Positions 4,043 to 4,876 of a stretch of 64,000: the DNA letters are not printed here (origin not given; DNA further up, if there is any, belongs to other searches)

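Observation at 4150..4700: CHD ATPase carries a C-terminal FYRN/FYRC (FY-rich) module, an unusual domain combination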

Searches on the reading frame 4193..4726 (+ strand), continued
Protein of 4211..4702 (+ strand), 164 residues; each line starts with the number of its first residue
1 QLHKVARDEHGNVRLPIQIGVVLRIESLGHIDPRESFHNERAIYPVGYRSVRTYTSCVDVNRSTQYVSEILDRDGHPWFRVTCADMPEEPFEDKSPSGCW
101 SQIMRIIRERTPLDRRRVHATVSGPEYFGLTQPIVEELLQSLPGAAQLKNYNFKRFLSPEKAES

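Call 45: list_cluster_members(proteins=[P0157, P0169, P0173, P0181, P0191, P0121, P0122, P0126, P0128, P0129])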
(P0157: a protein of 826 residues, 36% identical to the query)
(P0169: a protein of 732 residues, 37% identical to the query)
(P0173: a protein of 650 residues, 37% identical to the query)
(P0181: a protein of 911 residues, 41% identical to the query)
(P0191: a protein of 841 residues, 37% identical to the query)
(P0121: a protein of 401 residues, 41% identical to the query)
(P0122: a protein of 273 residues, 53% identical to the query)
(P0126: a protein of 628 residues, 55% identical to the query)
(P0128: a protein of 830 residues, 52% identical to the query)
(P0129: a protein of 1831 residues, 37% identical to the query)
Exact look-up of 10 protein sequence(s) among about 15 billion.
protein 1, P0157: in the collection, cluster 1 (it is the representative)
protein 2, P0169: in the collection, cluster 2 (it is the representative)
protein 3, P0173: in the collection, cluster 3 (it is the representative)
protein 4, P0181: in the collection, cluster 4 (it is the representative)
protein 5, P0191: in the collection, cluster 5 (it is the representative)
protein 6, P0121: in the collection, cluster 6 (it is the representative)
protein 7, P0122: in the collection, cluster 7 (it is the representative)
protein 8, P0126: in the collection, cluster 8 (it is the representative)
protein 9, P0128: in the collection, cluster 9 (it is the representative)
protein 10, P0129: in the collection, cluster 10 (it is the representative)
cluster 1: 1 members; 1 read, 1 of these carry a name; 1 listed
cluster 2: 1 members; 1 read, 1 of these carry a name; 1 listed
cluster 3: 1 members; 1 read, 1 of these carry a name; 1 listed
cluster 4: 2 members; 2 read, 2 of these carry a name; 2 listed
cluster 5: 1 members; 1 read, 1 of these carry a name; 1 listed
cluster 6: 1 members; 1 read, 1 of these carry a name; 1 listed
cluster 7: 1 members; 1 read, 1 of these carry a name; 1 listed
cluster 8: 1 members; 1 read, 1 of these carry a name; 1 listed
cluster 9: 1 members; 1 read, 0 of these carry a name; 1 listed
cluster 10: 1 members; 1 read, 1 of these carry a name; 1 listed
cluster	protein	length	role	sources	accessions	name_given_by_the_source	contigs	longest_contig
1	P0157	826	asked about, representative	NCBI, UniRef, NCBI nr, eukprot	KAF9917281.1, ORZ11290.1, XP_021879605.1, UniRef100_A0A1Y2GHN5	hypothetical protein BX616_001489 [Lobosporangium transversale] | INO80 complex subunit E N-terminal domain-containing protein n=1 Tax=Lobosporangium ... | hypothetical protein BCR41DRAFT_423514 [Lobosporangium transversale]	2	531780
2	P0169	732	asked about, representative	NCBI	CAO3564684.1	unnamed protein product [Mortierella alpina]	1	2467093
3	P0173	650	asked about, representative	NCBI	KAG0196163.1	hypothetical protein BGX28_010501, partial [Mortierella sp. GBA30]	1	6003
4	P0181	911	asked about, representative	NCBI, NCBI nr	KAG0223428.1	hypothetical protein BGW41_005590 [Actinomortierella wolfii]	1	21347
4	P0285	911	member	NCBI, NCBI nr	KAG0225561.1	hypothetical protein BGW42_004232 [Actinomortierella wolfii]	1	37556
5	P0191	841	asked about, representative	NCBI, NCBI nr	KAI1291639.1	hypothetical protein EDD11_008833 [Mortierella claussenii]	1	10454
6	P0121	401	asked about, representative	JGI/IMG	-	hypothetical protein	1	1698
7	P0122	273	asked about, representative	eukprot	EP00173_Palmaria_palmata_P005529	Plantae.Rhodophyta-Palmaria_palmata.ctg9998.p1 ...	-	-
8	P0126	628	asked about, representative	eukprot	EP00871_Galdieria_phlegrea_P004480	jgi/Galph1/5032/GphlegSOOS_G57.1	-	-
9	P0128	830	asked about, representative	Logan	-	-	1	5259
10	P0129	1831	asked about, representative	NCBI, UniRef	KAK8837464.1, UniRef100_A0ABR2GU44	choline dehydrogenase 6 [Tritrichomonas musculus] | Choline dehydrogenase 6 n=1 Tax=Tritrichomonas musculus TaxID=1915356 ...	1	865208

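Call 47: search_protein_families(library=pfam, proteins=[P0129, P0124, P0131, P0132, P0155, P0123], max_evalue=0.0001)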
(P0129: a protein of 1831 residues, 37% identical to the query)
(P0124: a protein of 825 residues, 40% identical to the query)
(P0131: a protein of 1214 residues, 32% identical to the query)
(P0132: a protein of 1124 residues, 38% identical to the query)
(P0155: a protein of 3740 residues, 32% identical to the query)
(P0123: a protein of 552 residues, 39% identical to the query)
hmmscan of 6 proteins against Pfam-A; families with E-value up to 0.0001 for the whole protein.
P0129 (1831 aa): 8 families
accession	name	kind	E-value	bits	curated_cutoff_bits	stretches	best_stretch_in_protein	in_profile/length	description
PF05964.19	FYRN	-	1.8e-41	140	24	2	1695-1753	2-59/60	F/Y-rich N-terminus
PF08238.18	Sel1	-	1.6e-36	123.8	30.7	3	397-429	3-35/36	Sel1 repeat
PF05965.19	FYRC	-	7.2e-36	122.7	21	2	806-885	2-82/84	F/Y rich C-terminus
PF07714.23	PK_Tyr_Ser-Thr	-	4e-16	59.5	23.1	1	92-291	79-257/258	Protein tyrosine and serine/threonine kinase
PF00069.31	Pkinase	-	4.1e-16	59.6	31.7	1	78-290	62-259/263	Protein kinase domain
PF23310.1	TPR_27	-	1.5e-10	41.1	27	0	1264-1321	35-91/110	Plant tetratrico peptide repeats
PF23078.2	HTH_CHD6-9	-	3.9e-05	23.9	27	0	1460-1526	9-74/105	Chromodomain-helicase-DNA-binding protein 6-9, tri-helical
PF13181.12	TPR_8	-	8.7e-05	22.8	25.7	0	1009-1033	5-29/34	Tetratricopeptide repeat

P0124 (825 aa): 2 families
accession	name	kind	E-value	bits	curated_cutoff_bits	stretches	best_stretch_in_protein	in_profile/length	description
PF05964.19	FYRN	-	5.7e-43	144.8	24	2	687-745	2-59/60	F/Y-rich N-terminus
PF05965.19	FYRC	-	2.4e-36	124.2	21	2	586-661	2-82/84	F/Y rich C-terminus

P0131 (1214 aa): 2 families
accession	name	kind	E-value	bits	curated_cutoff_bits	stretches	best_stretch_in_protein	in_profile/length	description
PF05964.19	FYRN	-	5.9e-50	167.2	24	3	287-345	1-59/60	F/Y-rich N-terminus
PF05965.19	FYRC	-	4.3e-42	142.6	21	3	350-436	2-82/84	F/Y rich C-terminus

P0132 (1124 aa): 10 families
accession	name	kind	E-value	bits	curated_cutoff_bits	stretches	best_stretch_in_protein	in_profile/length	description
PF05964.19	FYRN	-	2.6e-43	145.9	24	2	766-824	2-60/60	F/Y-rich N-terminus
PF05965.19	FYRC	-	2.6e-25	88.8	21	2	827-900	1-82/84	F/Y rich C-terminus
PF13920.12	zf-C3HC4_3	-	6.6e-12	45.5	27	1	432-475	3-46/49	Zinc finger, C3HC4 type (RING finger)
PF13639.12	zf-RING_2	-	1.4e-11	44.9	27.3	1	433-472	2-44/44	Ring finger domain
PF00097.31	zf-C3HC4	-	9.1e-10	38.7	21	1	434-471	1-40/40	Zinc finger, C3HC4 type (RING finger)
PF13923.12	zf-C3HC4_2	-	2.2e-09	37.4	27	1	434-471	2-40/40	Zinc finger, C3HC4 type (RING finger)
PF13445.12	zf-RING_UBOX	-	5.1e-08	33.2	25.2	1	434-469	1-39/39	RING-type zinc-finger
PF14634.12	zf-RING_5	-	1.1e-06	28.9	27.9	1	434-472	2-42/43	zinc-RING finger domain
PF12678.13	zf-rbx1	-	1.2e-05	25.9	31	1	432-472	12-55/55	RING-H2 zinc finger domain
PF14447.12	Prok-RING_4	-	1.7e-05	25.1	27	1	434-475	1-40/46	Prokaryotic RING finger family 4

P0155 (3740 aa): 3 families
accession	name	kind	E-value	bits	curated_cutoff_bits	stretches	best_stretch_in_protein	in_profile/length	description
PF20692.3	cpSF2-GREB1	-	1.3e-47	163.3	26.2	1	402-1077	103-430/716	Circularly permuted SF2 helicase found in GREB1 proteins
PF05964.19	FYRN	-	7e-44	147.7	24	3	2264-2313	11-60/60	F/Y-rich N-terminus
PF05965.19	FYRC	-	9e-19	67.9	21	1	2317-2390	2-79/84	F/Y rich C-terminus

P0123 (552 aa): 2 families
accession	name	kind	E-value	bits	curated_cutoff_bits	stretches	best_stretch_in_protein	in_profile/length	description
PF05964.19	FYRN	-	1.8e-42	143.2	24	2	97-155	2-59/60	F/Y-rich N-terminus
PF05965.19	FYRC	-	2.2e-39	133.9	21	2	161-236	2-82/84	F/Y rich C-terminus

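Call 58: find_homologous_proteins(query=A2, max_evalue=1e-10)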
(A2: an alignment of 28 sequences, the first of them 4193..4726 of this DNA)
Query A2 (28 sequences) (178 aa, profile of the alignment): 38 proteins with E <= 1e-10 among 1078 candidates.
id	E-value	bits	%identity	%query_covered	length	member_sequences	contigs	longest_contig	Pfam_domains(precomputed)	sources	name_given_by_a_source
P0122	3.6e-59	217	52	90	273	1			PF05965.20,PF05964.20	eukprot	eukprot:Plantae.Rhodophyta-Palmaria_palmata.ctg9998.p1 GENE.Plantae.Rhodophyta-Palmaria_palmata.ctg9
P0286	5.4e-59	217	46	93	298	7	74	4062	PF05965.20,PF05964.20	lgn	-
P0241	8.7e-59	216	39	88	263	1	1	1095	PF05965.20,PF05964.20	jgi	-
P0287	2.0e-58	215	45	93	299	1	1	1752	PF05965.20,PF05964.20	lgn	-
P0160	8.9e-58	213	45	83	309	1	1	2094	PF05965.20,PF05964.20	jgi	-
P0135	4.9e-57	210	39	97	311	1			PF05965.20,PF05964.20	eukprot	eukprot:TRINITY_DN26811_c0_g1_i1.p1 TRINITY_DN26811_c0_g1~~TRINITY_DN26811_c0_g1_i1.p1 ORF type:comp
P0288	7.5e-57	210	46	87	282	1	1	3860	PF05965.20,PF05964.20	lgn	-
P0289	8.1e-56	206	38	88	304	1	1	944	PF05965.20,PF05964.20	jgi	-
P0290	1.9e-55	205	45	90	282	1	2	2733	PF05965.20,PF05964.20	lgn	-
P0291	4.9e-52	194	38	87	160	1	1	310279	PF05965.20,PF05964.20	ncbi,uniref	ncbi:F/Y rich C-terminus-domain-containing protein, partial [Fimicolochytrium jonesii]|uniref:F/Y ri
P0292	6.5e-51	190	47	83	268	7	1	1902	PF05965.20,PF05964.20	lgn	-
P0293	3.3e-50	188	38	86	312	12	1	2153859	PF05965.20,PF05964.20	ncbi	ncbi:unnamed protein product [Umbelopsis ramanniana]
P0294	9.8e-50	186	38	83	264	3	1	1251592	PF05965.20,PF05964.20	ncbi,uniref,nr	ncbi:protein [Lichtheimia corymbifera JMRC:FSU:9682]|uniref:Protein n=1 Tax=Lichtheimia corymbifera 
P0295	1.6e-49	186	41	84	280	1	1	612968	PF05965.20,PF05964.20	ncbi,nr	ncbi:F/Y-rich N-terminus-domain-containing protein [Dichotomocladium elegans]|nr:F/Y-rich N-terminus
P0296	3.5e-49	185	38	89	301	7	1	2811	PF05965.20,PF05964.20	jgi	-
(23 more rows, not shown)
